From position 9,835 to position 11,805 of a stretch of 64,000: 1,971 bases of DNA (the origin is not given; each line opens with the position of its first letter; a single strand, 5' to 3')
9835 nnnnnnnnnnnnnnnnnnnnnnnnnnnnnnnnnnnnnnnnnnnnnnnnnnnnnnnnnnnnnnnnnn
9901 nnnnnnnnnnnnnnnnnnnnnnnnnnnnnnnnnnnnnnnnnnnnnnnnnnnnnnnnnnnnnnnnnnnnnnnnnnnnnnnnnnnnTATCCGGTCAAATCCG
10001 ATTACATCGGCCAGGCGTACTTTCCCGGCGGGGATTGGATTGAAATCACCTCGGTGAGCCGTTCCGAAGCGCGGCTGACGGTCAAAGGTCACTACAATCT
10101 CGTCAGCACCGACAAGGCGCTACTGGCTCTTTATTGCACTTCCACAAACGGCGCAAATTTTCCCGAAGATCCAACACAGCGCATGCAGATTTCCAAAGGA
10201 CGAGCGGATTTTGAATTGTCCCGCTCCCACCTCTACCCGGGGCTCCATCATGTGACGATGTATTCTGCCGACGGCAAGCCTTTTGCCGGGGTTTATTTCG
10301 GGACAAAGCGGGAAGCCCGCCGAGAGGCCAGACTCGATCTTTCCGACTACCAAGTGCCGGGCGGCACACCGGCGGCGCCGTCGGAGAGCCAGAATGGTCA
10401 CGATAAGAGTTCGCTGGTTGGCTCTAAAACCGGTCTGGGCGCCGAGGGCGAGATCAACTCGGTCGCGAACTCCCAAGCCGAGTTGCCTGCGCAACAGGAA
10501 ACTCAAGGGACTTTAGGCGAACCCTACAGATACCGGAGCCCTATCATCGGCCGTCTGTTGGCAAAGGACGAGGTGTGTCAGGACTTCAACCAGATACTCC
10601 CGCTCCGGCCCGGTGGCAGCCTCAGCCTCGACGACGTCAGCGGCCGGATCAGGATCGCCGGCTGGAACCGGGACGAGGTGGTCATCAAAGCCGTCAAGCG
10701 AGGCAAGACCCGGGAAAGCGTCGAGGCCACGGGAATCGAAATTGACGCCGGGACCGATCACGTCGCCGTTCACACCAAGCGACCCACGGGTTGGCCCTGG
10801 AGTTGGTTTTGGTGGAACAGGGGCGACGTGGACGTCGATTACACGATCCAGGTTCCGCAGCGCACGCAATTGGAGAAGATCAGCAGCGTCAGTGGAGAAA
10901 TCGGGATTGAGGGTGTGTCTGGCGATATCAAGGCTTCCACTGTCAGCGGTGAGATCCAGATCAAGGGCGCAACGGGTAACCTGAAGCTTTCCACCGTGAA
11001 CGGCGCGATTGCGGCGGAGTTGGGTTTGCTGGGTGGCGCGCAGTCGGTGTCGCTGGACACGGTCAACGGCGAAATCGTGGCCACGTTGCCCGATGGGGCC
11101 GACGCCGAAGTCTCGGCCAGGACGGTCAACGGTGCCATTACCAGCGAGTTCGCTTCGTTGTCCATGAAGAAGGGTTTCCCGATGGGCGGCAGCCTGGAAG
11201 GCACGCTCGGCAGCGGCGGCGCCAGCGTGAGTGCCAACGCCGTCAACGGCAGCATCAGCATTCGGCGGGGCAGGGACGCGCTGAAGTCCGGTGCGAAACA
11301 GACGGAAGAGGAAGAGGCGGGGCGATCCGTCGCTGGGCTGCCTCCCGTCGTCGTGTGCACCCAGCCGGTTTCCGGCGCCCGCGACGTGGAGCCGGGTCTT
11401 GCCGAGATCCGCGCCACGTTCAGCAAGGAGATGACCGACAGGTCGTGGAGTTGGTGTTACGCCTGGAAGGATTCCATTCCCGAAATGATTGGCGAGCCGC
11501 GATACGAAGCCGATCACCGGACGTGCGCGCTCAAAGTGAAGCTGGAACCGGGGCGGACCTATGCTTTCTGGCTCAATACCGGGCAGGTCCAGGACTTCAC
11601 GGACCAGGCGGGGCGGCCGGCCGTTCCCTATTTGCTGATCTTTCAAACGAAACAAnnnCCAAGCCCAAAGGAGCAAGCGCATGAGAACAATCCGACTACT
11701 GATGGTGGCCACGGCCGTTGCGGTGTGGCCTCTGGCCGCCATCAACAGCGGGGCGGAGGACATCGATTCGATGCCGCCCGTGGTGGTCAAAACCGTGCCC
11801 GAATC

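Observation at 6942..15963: ECF sigma / FHA / giant Ser-Thr kinase module whose kinase carries a Toastrack-like sensor and an Ig-like tail that is duplicated as a secreted stand-alone protein, followed by two secreted serine peptidases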

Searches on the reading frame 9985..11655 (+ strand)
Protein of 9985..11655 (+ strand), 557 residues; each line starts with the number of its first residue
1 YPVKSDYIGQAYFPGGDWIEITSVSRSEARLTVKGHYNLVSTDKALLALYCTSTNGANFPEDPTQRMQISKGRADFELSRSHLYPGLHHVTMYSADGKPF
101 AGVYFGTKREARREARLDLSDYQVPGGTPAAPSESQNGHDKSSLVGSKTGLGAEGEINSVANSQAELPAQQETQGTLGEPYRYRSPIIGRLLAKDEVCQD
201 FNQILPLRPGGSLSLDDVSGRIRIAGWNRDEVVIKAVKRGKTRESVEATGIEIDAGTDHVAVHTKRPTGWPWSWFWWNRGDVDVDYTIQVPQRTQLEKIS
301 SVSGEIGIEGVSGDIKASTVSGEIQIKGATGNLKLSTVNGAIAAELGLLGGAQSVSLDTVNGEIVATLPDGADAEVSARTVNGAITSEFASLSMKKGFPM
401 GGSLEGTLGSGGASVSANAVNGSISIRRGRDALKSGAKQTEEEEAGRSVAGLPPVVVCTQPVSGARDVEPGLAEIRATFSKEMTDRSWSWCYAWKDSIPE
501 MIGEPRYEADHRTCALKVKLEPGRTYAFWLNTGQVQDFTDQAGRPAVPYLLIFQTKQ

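Call 97: find_homologous_proteins(query=window:9985-11655:+, max_evalue=1e-10)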
Query window:9985-11655:+ (557 aa): 176 proteins with E <= 1e-10 among 8000 candidates; the best 120 are listed.
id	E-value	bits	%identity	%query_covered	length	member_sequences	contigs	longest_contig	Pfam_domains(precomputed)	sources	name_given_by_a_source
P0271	5.9e-158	545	58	80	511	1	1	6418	PF13205.13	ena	-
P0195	5.6e-133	463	58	68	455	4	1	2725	PF13349.13,PF13205.13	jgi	jgi:hypothetical protein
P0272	6.8e-132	459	60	65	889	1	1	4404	PF07714.24,PF00069.32,PF13349.13,PF13205.13,PF14531.13,PF01636.30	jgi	-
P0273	4.5e-131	457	60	65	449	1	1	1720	PF13349.13,PF13205.13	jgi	jgi:hypothetical protein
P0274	3.4e-130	454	60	65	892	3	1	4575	PF07714.24,PF00069.32,PF13349.13,PF13205.13,PF03109.23,PF14531.13,PF01636.30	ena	-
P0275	7.0e-130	453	54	72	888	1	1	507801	PF07714.24,PF00069.32,PF13349.13,PF03109.23,PF14531.13,PF01636.30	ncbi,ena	-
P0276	1.0e-112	396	54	65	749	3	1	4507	PF07714.24,PF00069.32,PF13349.13,PF13205.13,PF03109.23,PF14531.13,PF01636.30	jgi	-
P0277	9.0e-105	370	49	66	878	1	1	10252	PF07714.24,PF00069.32,PF13349.13,PF13205.13,PF03109.23,PF14531.13,PF01636.30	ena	-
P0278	7.8e-100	353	64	49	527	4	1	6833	PF13349.13,PF05154.22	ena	-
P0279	9.7e-100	353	47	65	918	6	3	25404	PF07714.24,PF00069.32,PF13349.13,PF13205.13,PF03109.23,PF01636.30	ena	-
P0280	1.4e-90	323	72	20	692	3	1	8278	PF07714.24,PF00069.32,PF03109.23,PF01636.30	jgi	jgi:serine/threonine protein kinase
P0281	2.1e-90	322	78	20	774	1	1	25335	PF07714.24,PF00069.32,PF13205.13,PF03109.23,PF14531.13,PF01636.30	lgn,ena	-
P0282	7.1e-90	321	60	48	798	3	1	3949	PF13349.13,PF11721.15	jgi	jgi:hypothetical protein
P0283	8.2e-90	320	72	20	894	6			PF07714.24,PF00069.32,PF03109.23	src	-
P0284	2.0e-88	316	72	21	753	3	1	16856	PF07714.24,PF00069.32,PF13205.13,PF03109.23,PF14531.13,PF01636.30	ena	-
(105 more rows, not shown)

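Call 102: predict_structure(alignment_id=A7)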
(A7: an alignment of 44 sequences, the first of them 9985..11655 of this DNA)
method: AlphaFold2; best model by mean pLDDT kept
length: 557 residues; sequences in the alignment: 44
mean_pLDDT: 68.6   pTM: 0.52
mean pLDDT of the five models: 68.6, 68.5, 68.0, 67.6, 67.4
residues with pLDDT >= 90: 216; 70-90: 87; 50-70: 47; < 50: 207
segments of 3 or more residues with pLDDT < 50: 1-99, 101-171, 432-452, 533-546
pLDDT, mean of each block of 10 residues (from residue 1): 32 40 42 37 33 35 33 32 38 46 41 29 27 33 33 32 40 64 62 76 97 95 98 97 92 97 87 62 96 97 95 97 95 97 95 96 95 96 93 80 93 96 93 44 40 62 69 86 71 82 89 89 86 48 52 83
secondary structure, 60 per line:
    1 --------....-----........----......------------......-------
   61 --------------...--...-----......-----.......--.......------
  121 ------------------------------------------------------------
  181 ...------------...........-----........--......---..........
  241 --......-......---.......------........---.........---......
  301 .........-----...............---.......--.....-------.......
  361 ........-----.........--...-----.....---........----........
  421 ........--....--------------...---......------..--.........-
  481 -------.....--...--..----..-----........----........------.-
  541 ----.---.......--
elements in order: E9-12 E18-25 E30-35 E48-53 E75-77 E88-93 E99-105 H108-114 E181-183 E196-206 E212-219 E222-227 E231-240 H243-248 E250-255 E259-265 H272-279 E283-291 E295-309 E315-329 E333-339 E342-346 E354-368 E374-382 E385-387 E393-397 E401-408 E413-428 H431-434 E455-460 E471-479 E488-492 E513-520 E525-532 E549-555

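Call 104: fold_search(model_id=the predicted structure, library=pdb)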
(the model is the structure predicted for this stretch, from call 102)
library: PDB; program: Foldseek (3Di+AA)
matches with E <= 10: 698; with E <= 0.001: 11
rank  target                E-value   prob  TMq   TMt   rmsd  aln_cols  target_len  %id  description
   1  4qrk                  3.3e-09  1.00  0.26  0.56   6.1       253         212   15  Crystal structure of a putative cell adhesion protein (CLOSPO_03726) from Clostridium sporogenes ATCC 15579 at 1.95 A re (released 2014-07-23)
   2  3lyc_A                4.5e-05  1.00  0.15  0.28  12.6       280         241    9  Crystal structure of Putative pectinase (YP_001304412.1) from Parabacteroides distasonis ATCC 8503 at 2.30 A resolutio (released 2010-03-16)
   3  3lyc_J                2.3e-04  1.00  0.18  0.33  10.6       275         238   12  Crystal structure of Putative pectinase (YP_001304412.1) from Parabacteroides distasonis ATCC 8503 at 2.30 A resolutio (released 2010-03-16)
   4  3pet_A                2.6e-04  1.00  0.22  0.45   7.5       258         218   11  Crystal structure of a putative adhesin (BF0245) from Bacteroides fragilis NCTC 9343 at 2.07 A resolution (released 2011-02-09)
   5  3lyc_L                2.8e-04  0.99  0.17  0.31  10.8       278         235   11  Crystal structure of Putative pectinase (YP_001304412.1) from Parabacteroides distasonis ATCC 8503 at 2.30 A resolutio (released 2010-03-16)
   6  3lyc_F                2.9e-04  0.99  0.17  0.32  10.8       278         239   14  Crystal structure of Putative pectinase (YP_001304412.1) from Parabacteroides distasonis ATCC 8503 at 2.30 A resolutio (released 2010-03-16)
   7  3lyc_N                3.0e-04  0.98  0.14  0.28  12.8       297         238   11  Crystal structure of Putative pectinase (YP_001304412.1) from Parabacteroides distasonis ATCC 8503 at 2.30 A resolutio (released 2010-03-16)
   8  3lyc_P                3.3e-04  0.99  0.18  0.34  10.3       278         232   12  Crystal structure of Putative pectinase (YP_001304412.1) from Parabacteroides distasonis ATCC 8503 at 2.30 A resolutio (released 2010-03-16)
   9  4ygu_B                5.4e-04  1.00  0.19  0.51   6.8       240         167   11  Crystal structure of a putative adhesin (BACEGG_01763) from Bacteroides eggerthii DSM 20697 at 2.20 A resolution (released 2015-03-11)
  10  4ygu_D                9.3e-04  1.00  0.18  0.45  10.1       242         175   14  Crystal structure of a putative adhesin (BACEGG_01763) from Bacteroides eggerthii DSM 20697 at 2.20 A resolution (released 2015-03-11)
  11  3ljy_B                9.3e-04  0.85  0.13  0.24  12.4       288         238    8  Crystal structure of putative adhesin (YP_001304413.1) from Parabacteroides distasonis ATCC 8503 at 2.41 A resolution (released 2010-03-02)
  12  3jx8_D                1.0e-03  0.99  0.19  0.36  10.1       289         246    9  Crystal structure of Putative lipid binding protein (YP_001304415.1) from Parabacteroides distasonis ATCC 8503 at 2.16 (released 2009-11-10)
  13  4ygu_A                1.3e-03  1.00  0.20  0.52   6.7       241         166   10  Crystal structure of a putative adhesin (BACEGG_01763) from Bacteroides eggerthii DSM 20697 at 2.20 A resolution (released 2015-03-11)
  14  3jx8_A                1.8e-03  0.98  0.18  0.34  11.0       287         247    9  Crystal structure of Putative lipid binding protein (YP_001304415.1) from Parabacteroides distasonis ATCC 8503 at 2.16 (released 2009-11-10)
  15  3lyc_D                1.8e-03  0.91  0.15  0.28  11.9       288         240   11  Crystal structure of Putative pectinase (YP_001304412.1) from Parabacteroides distasonis ATCC 8503 at 2.30 A resolutio (released 2010-03-16)
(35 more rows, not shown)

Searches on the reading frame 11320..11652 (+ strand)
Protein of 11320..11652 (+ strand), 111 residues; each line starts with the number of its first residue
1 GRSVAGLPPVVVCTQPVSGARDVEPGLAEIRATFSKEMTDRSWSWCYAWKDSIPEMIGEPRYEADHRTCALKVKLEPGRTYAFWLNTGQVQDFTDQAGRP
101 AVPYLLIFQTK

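Call 56: find_related_loci(query=A2, collection=metagenome_contigs, flank=6000)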
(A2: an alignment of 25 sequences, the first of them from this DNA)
Query A2 (111 aa) in metagenome_contigs; peptide patterns used: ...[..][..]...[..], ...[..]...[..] (x = any residue, [..] = any of these).
348 stretches matched a pattern; 308 encode a relative of the query (tblastn E <= 1e-3); the best 80 are kept; 80 distinct loci.
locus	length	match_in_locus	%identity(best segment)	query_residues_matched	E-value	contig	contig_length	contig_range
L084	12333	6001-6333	72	1-111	1e-56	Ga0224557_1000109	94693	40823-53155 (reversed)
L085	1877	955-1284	76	2-111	5e-58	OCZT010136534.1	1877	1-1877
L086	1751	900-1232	75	1-111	2e-57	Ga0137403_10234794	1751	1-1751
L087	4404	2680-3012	74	1-111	7e-56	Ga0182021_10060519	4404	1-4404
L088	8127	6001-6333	74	1-111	1e-55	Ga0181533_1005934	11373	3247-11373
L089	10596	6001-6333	74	1-111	1e-55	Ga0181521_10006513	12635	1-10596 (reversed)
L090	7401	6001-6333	74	1-111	1e-55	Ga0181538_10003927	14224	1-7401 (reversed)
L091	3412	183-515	74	1-111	7e-55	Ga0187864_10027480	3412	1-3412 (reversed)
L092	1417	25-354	75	2-111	1e-56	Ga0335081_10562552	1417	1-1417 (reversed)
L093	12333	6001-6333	74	1-111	1e-54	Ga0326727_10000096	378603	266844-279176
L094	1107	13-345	72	1-111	7e-57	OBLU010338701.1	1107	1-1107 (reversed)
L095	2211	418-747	74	2-111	2e-54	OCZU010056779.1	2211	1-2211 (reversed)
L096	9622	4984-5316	73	1-111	5e-54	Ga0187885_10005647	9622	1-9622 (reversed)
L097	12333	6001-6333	73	1-111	5e-54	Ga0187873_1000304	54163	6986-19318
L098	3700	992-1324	73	1-111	6e-54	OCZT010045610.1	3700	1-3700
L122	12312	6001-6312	70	8-111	8e-50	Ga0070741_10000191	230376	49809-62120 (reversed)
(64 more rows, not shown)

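Call 72: search_protein_families(library=pfam, proteins=[L122:4753-7506:+, L122:8134-9753:+], max_evalue=0.01)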
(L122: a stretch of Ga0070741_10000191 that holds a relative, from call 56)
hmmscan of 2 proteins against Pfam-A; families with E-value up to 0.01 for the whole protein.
L122:4753-7506:+ (918 aa): 7 families
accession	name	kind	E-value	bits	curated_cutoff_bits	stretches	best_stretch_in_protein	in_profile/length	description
PF00069.31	Pkinase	-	1.4e-52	179.1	31.7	1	67-318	2-231/263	Protein kinase domain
PF07714.23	PK_Tyr_Ser-Thr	-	6.8e-33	114.5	23.1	1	67-286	2-210/258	Protein tyrosine and serine/threonine kinase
PF03572.23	Peptidase_S41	-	2.8e-10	40.5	24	1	811-894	83-164/165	Peptidase family S41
PF01636.29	APH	-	9.3e-07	29.3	23.2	1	167-213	151-200/239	Phosphotransferase enzyme family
PF14531.12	Kinase-like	-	1e-06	28.7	25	1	161-286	145-256/289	Kinase-like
PF03109.22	ABC1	-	1.1e-06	28.4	22.9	1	104-217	113-221/244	ABC1 atypical kinase-like domain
PF13205.12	Big_5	-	6.9e-05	24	23.6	1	416-517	3-103/105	Bacterial Ig-like domain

L122:8134-9753:+ (540 aa): 4 families
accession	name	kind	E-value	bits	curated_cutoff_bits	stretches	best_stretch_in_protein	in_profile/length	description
PF01408.29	GFO_IDH_MocA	-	3e-18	67.1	24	1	102-229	2-119/120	Oxidoreductase family, NAD-binding Rossmann fold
PF19051.5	GFO_IDH_MocA_C2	-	5.1e-14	52.8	23.3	1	273-342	45-116/254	Oxidoreductase family, C-terminal alpha/beta domain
PF22725.1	GFO_IDH_MocA_C3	-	0.0024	18.3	27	0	295-329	28-61/124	GFO/IDH/MocA C-terminal domain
PF03435.24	Sacchrp_dh_NADP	-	0.0057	17.4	25.1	1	104-207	2-100/129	Saccharopine dehydrogenase NADP binding domain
